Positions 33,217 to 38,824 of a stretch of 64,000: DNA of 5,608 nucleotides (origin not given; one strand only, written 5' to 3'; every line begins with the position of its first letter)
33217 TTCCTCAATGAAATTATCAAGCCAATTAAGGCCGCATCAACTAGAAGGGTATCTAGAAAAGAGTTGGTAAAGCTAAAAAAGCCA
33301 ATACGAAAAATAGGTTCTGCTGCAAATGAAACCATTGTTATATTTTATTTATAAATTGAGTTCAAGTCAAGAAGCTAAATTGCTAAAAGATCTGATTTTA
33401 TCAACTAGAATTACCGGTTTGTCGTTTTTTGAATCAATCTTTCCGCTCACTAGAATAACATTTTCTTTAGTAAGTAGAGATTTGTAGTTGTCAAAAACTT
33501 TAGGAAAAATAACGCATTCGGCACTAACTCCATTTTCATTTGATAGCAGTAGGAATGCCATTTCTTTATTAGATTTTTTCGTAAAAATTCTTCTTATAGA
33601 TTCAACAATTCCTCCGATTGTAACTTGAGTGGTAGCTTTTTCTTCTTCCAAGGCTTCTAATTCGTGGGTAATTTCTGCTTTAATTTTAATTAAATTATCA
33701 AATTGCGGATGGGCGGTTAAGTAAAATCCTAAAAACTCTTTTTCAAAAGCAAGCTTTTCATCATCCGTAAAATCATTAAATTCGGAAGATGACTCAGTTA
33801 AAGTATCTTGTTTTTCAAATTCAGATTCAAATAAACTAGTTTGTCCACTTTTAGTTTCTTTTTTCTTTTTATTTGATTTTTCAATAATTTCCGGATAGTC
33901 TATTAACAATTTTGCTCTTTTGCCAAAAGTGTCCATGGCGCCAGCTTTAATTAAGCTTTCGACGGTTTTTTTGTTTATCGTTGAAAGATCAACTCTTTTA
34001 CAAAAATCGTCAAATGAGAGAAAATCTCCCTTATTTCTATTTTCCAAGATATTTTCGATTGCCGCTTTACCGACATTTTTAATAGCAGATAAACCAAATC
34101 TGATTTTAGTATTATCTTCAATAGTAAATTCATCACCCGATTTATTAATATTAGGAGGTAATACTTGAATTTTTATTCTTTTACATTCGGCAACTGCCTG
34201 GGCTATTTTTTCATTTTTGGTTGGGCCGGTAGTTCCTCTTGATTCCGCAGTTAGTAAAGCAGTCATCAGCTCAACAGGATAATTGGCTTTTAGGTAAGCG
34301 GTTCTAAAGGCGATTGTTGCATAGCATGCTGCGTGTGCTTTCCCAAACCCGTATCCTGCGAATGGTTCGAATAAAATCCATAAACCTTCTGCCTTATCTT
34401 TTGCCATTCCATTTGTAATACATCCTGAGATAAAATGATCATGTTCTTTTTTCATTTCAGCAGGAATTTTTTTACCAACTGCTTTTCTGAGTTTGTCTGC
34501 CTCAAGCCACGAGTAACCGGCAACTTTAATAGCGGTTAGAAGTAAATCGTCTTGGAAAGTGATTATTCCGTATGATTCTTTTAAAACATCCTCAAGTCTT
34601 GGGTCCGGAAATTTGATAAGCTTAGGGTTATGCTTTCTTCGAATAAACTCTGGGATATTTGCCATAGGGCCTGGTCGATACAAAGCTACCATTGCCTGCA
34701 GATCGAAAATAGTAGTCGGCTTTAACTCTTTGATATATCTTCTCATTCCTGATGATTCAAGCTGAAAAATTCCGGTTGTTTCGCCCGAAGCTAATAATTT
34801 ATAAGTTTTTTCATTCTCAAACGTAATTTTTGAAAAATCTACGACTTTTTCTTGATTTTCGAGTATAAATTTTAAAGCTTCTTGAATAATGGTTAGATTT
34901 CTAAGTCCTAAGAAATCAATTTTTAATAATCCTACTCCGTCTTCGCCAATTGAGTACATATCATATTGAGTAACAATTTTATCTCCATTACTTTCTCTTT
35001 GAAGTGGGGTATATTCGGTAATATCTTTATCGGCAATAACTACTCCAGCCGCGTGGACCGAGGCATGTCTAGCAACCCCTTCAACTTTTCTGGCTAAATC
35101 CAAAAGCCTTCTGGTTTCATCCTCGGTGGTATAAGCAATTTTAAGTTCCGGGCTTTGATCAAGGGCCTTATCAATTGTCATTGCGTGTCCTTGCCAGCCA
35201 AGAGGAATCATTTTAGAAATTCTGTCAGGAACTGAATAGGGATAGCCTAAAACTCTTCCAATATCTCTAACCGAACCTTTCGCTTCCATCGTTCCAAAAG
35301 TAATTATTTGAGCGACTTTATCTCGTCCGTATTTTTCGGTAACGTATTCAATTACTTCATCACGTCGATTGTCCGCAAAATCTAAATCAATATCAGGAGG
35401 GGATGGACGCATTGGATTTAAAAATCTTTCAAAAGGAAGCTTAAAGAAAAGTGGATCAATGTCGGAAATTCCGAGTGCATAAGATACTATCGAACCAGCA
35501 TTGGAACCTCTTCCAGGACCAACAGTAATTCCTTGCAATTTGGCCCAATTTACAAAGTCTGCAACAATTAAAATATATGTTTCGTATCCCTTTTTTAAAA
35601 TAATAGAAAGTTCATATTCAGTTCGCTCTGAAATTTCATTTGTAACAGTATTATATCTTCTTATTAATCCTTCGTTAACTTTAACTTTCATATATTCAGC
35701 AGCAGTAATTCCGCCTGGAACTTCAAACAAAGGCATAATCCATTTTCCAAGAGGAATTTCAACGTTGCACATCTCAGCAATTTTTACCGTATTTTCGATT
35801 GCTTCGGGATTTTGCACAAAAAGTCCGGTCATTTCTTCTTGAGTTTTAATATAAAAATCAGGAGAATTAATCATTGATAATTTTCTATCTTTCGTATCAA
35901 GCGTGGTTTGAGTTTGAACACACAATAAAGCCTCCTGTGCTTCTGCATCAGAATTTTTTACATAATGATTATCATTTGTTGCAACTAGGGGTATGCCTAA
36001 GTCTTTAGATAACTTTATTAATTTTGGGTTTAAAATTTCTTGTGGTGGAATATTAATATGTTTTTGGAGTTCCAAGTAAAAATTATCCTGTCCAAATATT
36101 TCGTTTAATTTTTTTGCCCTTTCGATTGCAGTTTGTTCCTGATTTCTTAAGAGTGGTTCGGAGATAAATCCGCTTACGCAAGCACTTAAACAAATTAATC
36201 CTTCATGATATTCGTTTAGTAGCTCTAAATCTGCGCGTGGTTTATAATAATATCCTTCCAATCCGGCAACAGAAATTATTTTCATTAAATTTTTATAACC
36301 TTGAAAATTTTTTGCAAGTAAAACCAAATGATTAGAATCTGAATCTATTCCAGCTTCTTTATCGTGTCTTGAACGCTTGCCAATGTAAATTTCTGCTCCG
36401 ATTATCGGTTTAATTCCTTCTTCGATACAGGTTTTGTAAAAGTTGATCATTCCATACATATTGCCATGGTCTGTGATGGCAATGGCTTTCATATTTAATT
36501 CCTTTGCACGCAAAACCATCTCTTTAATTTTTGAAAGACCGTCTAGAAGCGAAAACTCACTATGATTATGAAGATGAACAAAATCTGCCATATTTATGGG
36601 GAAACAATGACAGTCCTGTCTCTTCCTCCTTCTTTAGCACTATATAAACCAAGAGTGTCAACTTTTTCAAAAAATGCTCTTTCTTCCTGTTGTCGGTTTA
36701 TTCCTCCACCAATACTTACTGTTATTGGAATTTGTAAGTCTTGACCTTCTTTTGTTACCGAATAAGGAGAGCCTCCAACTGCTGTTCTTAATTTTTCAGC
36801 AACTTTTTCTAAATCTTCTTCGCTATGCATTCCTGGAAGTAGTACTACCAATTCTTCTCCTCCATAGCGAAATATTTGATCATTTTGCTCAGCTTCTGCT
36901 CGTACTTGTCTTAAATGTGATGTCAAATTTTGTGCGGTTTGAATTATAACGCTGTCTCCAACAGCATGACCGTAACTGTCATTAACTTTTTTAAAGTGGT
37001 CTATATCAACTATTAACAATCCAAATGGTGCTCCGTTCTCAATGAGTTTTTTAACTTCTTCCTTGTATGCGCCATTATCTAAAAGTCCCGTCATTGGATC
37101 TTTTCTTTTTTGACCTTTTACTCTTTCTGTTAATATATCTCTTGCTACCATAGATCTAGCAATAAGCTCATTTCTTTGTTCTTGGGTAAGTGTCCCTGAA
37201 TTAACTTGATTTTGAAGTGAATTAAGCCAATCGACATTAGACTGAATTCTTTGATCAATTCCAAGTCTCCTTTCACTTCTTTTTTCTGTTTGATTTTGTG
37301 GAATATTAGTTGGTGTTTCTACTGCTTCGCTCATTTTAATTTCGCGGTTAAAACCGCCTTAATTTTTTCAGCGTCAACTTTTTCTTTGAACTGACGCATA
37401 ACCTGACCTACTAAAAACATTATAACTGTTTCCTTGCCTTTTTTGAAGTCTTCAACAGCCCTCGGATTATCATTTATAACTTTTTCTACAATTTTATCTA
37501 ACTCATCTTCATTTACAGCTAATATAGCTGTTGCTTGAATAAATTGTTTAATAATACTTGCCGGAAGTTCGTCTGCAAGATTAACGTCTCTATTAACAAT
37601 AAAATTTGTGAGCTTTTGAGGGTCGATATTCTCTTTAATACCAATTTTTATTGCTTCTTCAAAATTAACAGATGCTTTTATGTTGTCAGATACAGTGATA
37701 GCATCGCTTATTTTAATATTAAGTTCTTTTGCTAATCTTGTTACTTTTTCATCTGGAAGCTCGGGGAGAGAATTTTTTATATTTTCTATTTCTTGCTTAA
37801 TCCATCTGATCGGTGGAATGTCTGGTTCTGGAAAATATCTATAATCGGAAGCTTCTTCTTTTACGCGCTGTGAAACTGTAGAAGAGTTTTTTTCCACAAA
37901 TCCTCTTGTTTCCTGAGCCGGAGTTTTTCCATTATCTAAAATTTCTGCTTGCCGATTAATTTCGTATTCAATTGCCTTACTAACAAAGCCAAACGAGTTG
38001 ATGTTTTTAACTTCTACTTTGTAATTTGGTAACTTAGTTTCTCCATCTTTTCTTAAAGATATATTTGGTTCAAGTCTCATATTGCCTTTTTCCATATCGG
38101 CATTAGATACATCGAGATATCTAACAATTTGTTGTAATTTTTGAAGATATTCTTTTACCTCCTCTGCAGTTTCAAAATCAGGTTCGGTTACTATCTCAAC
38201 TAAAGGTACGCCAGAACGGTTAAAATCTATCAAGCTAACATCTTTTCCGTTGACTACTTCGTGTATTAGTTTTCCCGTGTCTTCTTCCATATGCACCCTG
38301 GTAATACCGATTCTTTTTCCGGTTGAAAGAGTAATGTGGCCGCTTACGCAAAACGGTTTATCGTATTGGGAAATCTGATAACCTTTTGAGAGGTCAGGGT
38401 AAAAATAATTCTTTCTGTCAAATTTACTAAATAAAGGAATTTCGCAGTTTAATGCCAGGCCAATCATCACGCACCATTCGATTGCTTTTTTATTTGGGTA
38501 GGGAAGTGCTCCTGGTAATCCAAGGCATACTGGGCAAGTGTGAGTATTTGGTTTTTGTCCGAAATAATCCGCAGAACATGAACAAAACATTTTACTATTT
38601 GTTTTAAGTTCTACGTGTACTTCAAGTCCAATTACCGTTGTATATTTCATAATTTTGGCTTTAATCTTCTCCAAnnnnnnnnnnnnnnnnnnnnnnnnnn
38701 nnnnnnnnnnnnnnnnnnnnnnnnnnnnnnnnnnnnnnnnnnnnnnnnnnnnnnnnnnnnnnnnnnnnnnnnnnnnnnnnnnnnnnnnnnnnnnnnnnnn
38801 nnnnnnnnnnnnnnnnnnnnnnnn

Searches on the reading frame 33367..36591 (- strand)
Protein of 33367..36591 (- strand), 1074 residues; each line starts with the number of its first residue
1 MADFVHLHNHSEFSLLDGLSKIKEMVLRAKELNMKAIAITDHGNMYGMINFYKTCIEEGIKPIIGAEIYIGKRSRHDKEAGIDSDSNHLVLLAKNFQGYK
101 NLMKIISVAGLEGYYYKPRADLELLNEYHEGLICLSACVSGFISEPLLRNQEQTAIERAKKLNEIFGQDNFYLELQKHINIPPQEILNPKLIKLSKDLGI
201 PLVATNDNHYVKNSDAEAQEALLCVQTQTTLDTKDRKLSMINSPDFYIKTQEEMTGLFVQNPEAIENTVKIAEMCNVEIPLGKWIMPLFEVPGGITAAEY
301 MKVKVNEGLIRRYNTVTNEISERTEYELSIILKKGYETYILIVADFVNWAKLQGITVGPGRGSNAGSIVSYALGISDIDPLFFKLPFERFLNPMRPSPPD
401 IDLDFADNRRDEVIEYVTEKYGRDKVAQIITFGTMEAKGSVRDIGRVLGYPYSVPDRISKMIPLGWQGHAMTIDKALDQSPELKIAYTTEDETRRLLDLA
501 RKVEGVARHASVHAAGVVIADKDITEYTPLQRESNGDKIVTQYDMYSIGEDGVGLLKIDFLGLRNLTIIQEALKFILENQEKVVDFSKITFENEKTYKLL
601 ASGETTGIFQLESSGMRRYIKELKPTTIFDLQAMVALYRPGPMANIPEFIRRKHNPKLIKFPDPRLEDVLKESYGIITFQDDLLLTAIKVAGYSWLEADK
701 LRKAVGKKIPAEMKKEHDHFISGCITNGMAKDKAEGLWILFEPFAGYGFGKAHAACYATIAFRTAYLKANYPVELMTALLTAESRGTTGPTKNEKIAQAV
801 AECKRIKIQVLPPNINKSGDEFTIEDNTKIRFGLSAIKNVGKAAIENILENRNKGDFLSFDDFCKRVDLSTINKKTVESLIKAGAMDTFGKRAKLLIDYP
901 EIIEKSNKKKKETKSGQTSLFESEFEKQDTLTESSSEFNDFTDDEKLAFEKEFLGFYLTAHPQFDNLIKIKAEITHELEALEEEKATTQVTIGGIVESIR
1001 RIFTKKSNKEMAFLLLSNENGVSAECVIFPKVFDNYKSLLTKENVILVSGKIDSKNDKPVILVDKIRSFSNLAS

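Call 5: search_protein_families(library=pfam, proteins=[window:33367-36591:-], max_evalue=0.001)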
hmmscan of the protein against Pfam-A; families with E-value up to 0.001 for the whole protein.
window:33367-36591:- (1074 aa): 6 families
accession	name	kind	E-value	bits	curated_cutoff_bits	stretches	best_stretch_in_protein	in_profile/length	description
PF07733.18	DNA_pol3_alpha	-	6.7e-95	318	23.9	1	300-562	2-260/260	Bacterial DNA polymerase III alpha NTPase domain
PF02811.25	PHP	-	1.3e-58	198.4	26.4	1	6-178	1-164/164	PHP domain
PF17657.6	DNA_pol3_finger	-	3.1e-52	176.7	22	1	565-728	1-166/166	Bacterial DNA polymerase III alpha subunit finger domain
PF14579.12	HHH_6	-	4.8e-32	110.5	25.6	1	807-893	1-88/90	Helix-hairpin-helix motif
PF01336.31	tRNA_anti-codon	-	9.6e-10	38.7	27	1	990-1067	1-73/75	OB-fold nucleic acid binding domain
PF04919.18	DUF655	-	8.8e-05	23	22.2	1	833-881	117-166/181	Protein of unknown function (DUF655)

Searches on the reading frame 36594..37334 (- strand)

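Call 5: search_protein_families(library=pfam, proteins=[window:36594-37334:-], max_evalue=0.001)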
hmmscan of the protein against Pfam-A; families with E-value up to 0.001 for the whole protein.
window:36594-37334:- (246 aa): 1 family
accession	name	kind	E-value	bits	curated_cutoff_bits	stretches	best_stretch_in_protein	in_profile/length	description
PF00990.26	GGDEF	-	1.8e-27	96.5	23.8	1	79-240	4-161/161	Diguanylate cyclase, GGDEF domain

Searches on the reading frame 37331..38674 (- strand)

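Call 6: search_protein_families(library=pfam, proteins=[window:37331-38674:-], max_evalue=0.001)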
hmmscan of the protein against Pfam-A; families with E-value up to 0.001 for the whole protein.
window:37331-38674:- (447 aa): 2 families
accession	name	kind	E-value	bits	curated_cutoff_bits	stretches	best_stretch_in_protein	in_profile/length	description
PF02934.20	GatB_N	-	2.7e-114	381.5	23.4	1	13-294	1-274/277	GatB/GatE catalytic domain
PF02637.23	GatB_Yqey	-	6.6e-15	55.7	27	1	375-446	76-148/148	GatB domain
